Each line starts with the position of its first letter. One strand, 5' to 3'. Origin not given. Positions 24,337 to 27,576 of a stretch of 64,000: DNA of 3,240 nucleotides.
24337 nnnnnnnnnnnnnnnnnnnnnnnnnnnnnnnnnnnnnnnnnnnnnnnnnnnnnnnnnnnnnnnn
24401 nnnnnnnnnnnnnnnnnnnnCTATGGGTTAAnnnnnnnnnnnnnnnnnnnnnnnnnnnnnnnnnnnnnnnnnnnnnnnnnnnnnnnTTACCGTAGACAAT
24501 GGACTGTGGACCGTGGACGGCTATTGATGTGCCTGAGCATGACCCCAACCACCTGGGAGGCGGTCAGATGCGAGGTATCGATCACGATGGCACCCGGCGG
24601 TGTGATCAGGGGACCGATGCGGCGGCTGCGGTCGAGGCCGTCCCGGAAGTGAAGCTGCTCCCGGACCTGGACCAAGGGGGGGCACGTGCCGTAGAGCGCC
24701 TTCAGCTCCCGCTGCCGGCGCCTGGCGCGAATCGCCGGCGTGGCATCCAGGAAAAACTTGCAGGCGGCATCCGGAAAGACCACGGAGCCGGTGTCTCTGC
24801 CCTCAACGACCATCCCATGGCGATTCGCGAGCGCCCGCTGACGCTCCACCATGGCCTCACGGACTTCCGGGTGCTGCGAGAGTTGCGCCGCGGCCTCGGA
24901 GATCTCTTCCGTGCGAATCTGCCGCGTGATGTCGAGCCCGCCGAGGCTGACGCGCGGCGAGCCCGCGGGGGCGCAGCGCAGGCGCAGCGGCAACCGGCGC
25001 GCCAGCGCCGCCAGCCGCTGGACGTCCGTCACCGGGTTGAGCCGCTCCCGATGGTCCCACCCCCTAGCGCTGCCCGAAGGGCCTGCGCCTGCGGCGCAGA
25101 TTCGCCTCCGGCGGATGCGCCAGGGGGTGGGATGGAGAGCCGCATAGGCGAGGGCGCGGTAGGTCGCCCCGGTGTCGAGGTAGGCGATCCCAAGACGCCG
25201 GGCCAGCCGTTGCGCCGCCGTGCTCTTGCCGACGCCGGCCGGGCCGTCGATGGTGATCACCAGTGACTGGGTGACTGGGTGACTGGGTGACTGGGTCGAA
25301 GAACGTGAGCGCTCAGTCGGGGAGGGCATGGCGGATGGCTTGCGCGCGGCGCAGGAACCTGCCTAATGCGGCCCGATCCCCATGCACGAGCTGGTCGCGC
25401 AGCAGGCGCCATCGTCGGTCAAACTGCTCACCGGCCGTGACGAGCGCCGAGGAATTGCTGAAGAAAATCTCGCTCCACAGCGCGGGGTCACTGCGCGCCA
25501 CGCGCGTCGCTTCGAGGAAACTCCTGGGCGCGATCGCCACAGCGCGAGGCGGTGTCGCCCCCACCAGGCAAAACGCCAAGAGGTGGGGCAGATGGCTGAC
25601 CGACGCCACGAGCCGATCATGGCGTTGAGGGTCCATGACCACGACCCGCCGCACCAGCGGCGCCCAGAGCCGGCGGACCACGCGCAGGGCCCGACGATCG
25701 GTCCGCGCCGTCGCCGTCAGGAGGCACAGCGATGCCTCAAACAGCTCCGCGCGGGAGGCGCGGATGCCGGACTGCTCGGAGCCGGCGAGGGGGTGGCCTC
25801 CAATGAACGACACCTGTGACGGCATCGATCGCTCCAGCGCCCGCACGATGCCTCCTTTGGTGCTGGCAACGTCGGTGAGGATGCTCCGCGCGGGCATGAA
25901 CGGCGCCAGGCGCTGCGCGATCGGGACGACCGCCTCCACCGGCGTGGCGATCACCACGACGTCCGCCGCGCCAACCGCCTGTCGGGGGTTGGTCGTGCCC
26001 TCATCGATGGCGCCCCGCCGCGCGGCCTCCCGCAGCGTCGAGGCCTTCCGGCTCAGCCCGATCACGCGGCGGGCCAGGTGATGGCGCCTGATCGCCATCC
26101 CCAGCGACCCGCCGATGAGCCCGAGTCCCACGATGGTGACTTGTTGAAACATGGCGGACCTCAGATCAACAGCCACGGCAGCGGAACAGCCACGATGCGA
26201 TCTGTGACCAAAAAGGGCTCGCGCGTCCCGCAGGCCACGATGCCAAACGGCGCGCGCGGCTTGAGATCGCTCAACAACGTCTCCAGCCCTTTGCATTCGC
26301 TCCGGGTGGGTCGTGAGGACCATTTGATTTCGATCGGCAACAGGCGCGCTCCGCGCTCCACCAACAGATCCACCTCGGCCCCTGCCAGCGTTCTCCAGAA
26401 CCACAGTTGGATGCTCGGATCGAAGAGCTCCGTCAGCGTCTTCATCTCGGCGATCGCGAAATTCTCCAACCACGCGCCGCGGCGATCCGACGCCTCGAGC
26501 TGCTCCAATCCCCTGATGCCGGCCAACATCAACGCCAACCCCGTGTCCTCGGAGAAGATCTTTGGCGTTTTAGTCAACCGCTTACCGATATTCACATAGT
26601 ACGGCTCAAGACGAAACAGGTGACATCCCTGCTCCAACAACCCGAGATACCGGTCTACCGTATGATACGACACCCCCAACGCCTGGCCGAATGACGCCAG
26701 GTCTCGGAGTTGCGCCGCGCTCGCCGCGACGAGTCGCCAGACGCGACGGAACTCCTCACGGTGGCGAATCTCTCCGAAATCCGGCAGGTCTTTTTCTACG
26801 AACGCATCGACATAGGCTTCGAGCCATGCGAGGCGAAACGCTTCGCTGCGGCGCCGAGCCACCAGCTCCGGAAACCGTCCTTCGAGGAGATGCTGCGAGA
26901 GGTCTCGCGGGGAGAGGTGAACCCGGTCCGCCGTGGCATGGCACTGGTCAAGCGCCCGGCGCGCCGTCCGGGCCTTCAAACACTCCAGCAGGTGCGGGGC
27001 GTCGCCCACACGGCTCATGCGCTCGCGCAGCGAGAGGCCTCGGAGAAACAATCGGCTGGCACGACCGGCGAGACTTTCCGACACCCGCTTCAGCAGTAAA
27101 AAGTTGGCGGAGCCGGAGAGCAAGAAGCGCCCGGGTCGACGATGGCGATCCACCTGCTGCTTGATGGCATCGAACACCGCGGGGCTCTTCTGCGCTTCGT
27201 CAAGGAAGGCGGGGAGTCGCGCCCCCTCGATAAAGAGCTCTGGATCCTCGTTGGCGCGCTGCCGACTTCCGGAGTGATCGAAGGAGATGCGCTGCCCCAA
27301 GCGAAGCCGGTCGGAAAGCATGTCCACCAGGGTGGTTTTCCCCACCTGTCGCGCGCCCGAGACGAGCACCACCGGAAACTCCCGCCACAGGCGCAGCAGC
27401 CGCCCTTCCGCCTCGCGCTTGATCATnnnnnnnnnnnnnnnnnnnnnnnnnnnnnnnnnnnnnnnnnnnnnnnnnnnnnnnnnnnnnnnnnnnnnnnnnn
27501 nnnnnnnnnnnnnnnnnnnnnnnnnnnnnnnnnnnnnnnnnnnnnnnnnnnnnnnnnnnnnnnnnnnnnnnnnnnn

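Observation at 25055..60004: Family of palindromic elements with conserved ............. termini that bridge stop and start codons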

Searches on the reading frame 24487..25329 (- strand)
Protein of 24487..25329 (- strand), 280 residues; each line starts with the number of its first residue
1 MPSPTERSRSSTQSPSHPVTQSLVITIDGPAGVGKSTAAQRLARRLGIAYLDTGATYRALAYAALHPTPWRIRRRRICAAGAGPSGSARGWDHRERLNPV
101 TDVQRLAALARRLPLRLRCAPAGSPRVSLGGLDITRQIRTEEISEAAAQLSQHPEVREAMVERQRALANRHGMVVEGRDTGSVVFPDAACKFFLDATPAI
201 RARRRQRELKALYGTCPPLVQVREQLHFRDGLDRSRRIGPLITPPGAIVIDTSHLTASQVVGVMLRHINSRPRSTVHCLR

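Call 14: search_protein_families(library=pfam, proteins=[window:24487-25329:-])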
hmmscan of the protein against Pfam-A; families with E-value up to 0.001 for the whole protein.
window:24487-25329:- (280 aa): 6 families
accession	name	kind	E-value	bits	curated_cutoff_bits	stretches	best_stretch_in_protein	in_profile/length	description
PF02224.24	Cytidylate_kin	-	7.6e-61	205.9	26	1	25-269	1-210/211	Cytidylate kinase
PF13238.12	AAA_18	-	9.7e-07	29.7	29.4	1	25-60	1-31/128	AAA domain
PF13189.12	Cytidylate_kin2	-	4e-06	27.6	28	1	24-59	1-36/176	Cytidylate kinase-like family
PF13207.12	AAA_17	-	7.6e-05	23.5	27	1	29-61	2-34/136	AAA domain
PF13401.12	AAA_22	-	0.00069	20.4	27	0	23-86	6-63/130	AAA domain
PF13191.12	AAA_16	-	0.00078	20.4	32.6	0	23-113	25-116/167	AAA ATPase domain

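Call 43: search_solved_structures(query=window:24490-25329:-, show_alignments=1, max_evalue=1e-10)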
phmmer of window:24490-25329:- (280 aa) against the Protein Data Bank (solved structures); distinct sequences matched with E-value up to 1e-10: 11.
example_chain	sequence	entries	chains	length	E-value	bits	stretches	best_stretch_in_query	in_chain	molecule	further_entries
1cke_A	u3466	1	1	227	5.2e-38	134.3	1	104-268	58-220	PROTEIN (CYTIDINE MONOPHOSPHATE KINASE)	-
1kdo_A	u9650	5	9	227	9.8e-38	133.4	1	104-268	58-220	CYTIDYLATE KINASE | PROTEIN (CYTIDINE MONOPHOSPHATE KINASE)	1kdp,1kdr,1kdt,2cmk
4e22_A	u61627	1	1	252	4.2e-37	131.4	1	104-266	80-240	Cytidylate kinase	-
2fem_A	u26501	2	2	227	5.1e-37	131.1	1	104-268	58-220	Cytidylate kinase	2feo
37fc_A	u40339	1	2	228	9.5e-35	123.6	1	101-269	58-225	Cytidylate kinase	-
3r8c_A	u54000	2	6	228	1.6e-33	119.6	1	100-271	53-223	Cytidylate kinase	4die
1q3t_A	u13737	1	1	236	1.7e-32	116.2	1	100-262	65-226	Cytidylate kinase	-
3r20_A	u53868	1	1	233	1.1e-31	113.7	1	128-268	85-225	Cytidylate kinase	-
2h92_A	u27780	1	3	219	2e-26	96.4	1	124-266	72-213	Cytidylate kinase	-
3akc_A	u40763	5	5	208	1.9e-25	93.2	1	102-269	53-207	Cytidylate kinase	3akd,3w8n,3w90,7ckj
7l4a_A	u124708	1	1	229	7.4e-22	81.4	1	123-266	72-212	Cytidylate kinase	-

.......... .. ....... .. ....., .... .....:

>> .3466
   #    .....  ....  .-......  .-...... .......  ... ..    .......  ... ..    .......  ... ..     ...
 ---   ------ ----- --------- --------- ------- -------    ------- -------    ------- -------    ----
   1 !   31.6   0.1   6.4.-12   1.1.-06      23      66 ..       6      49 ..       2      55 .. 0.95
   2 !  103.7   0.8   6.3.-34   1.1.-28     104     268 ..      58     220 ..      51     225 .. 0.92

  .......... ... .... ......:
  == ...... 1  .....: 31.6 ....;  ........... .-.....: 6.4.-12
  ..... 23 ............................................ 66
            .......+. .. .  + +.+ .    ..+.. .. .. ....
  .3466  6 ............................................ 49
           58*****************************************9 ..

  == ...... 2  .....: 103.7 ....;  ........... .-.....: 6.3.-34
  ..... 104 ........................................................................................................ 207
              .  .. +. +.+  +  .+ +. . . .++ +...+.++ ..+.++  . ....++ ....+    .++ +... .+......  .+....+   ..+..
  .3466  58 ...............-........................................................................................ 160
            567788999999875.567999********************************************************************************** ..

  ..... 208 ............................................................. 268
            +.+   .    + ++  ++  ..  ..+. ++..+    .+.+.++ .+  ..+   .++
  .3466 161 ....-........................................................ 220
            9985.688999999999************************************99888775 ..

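Call 51: find_homologous_proteins(query=window:24490-25329:-, max_evalue=1e-20)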
Query window:24490-25329:- (280 aa): 7806 proteins with E <= 1e-20 among 8000 candidates; the best 120 are listed.
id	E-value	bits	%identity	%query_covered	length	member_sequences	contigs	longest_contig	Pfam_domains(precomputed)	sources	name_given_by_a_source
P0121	1.8e-163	560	100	92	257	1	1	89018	PF02224.25,PF13189.13,PF13238.13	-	-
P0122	4.4e-144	497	83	96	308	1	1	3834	PF02224.25,PF13238.13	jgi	-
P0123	9.4e-115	401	74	96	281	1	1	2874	PF02224.25,PF13238.13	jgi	-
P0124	9.3e-95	335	64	98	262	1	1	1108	PF02224.25,PF13189.13,PF13238.13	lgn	-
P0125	3.2e-91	324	65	92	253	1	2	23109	PF02224.25,PF13671.13,PF13207.13,PF13189.13,PF13238.13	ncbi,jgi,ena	-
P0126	1.1e-90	322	64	90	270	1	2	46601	PF02224.25,PF13207.13,PF13189.13,PF13238.13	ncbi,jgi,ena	-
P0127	1.3e-88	315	63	92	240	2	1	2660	PF02224.25,PF13189.13,PF13238.13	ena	-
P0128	2.8e-88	314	62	96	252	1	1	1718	PF02224.25,PF13189.13,PF13238.13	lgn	-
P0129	1.0e-87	312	65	88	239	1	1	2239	PF02224.25,PF13238.13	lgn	-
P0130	1.2e-87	312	64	90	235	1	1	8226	PF02224.25,PF13189.13,PF13238.13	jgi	jgi:cytidylate kinase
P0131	2.2e-87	311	63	90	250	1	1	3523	PF02224.25,PF13189.13,PF13238.13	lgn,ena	-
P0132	2.6e-87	311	66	88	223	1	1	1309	PF02224.25,PF13207.13,PF13189.13,PF13238.13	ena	-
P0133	5.9e-87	310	65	87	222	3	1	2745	PF02224.25,PF13671.13,PF13207.13,PF13189.13,PF13238.13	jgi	jgi:cytidylate kinase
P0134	6.9e-87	309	63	90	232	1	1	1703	PF02224.25,PF13189.13,PF13238.13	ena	-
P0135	9.8e-87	309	63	91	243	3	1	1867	PF02224.25,PF13189.13,PF13238.13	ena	-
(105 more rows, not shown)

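Call 53: find_encoding_contigs(protein=P0123, flank=3000, max_places=2)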
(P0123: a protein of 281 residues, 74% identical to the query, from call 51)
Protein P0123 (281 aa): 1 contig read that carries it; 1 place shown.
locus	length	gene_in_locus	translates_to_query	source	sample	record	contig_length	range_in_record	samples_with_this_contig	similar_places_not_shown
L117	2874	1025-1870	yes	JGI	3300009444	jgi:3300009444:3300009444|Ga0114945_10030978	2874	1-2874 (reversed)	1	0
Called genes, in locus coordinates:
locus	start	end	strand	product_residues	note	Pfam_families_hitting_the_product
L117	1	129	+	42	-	?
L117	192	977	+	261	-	PF02153:PDH_N, PF20463:PDH_C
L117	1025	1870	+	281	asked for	PF02224:Cytidylate_kin, PF13238:AAA_18 (faint), PF02224:Cytidylate_kin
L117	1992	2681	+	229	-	PF01553:Acyltransferase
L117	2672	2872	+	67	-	?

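Call 54: find_encoding_contigs(protein=P0121, flank=10000, max_places=2)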
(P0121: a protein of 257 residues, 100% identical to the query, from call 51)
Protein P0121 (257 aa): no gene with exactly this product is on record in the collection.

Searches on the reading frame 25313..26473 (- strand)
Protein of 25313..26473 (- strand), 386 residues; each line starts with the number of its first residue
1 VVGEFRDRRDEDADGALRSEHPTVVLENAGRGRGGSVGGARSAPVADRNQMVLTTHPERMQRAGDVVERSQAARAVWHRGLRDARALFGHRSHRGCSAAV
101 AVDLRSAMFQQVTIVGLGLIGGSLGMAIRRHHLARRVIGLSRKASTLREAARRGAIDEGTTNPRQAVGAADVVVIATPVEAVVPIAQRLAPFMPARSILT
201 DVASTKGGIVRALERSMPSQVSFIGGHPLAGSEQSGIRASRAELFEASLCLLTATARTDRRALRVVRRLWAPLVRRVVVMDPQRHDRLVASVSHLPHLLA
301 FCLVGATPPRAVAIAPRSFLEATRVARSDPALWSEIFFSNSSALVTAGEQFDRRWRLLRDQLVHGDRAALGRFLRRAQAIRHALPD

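Call 14: search_protein_families(library=pfam, proteins=[window:25313-26473:-])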
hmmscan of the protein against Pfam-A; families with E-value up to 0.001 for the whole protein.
window:25313-26473:- (386 aa): 3 families
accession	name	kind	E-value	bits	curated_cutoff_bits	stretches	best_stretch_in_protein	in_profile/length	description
PF02153.23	PDH_N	-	4.9e-37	127.3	26.5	1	125-278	2-153/154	Prephenate dehydrogenase, nucleotide-binding domain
PF20463.3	PDH_C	-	4.8e-15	56.2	22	1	281-375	1-101/102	Prephenate dehydrogenase, dimerization domain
PF03807.23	F420_oxidored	-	2.7e-06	28.3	21.6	1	112-202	2-91/94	NADP oxidoreductase coenzyme F420-dependent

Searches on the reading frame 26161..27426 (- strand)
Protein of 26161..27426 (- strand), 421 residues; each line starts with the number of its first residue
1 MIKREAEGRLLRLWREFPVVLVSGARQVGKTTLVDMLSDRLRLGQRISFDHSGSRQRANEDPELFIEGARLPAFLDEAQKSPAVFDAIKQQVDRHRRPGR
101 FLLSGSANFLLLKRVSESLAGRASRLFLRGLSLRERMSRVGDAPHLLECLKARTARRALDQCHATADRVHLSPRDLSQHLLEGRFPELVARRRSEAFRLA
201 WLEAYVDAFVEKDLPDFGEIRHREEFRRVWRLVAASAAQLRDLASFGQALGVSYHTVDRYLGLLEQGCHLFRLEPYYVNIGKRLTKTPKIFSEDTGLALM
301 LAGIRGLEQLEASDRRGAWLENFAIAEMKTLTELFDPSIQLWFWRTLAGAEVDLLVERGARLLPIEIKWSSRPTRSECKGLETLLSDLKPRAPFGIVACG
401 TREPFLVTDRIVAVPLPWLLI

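Call 14: search_protein_families(library=pfam, proteins=[window:26161-27426:-])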
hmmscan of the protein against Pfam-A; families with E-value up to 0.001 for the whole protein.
window:26161-27426:- (421 aa): 2 families
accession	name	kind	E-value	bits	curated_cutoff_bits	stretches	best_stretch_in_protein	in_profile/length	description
PF13635.12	DUF4143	-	5.9e-38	130.6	28.1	1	211-370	1-160/160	Domain of unknown function (DUF4143)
PF13173.12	AAA_14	-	1.6e-22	80.3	27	1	18-135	3-127/129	AAA domain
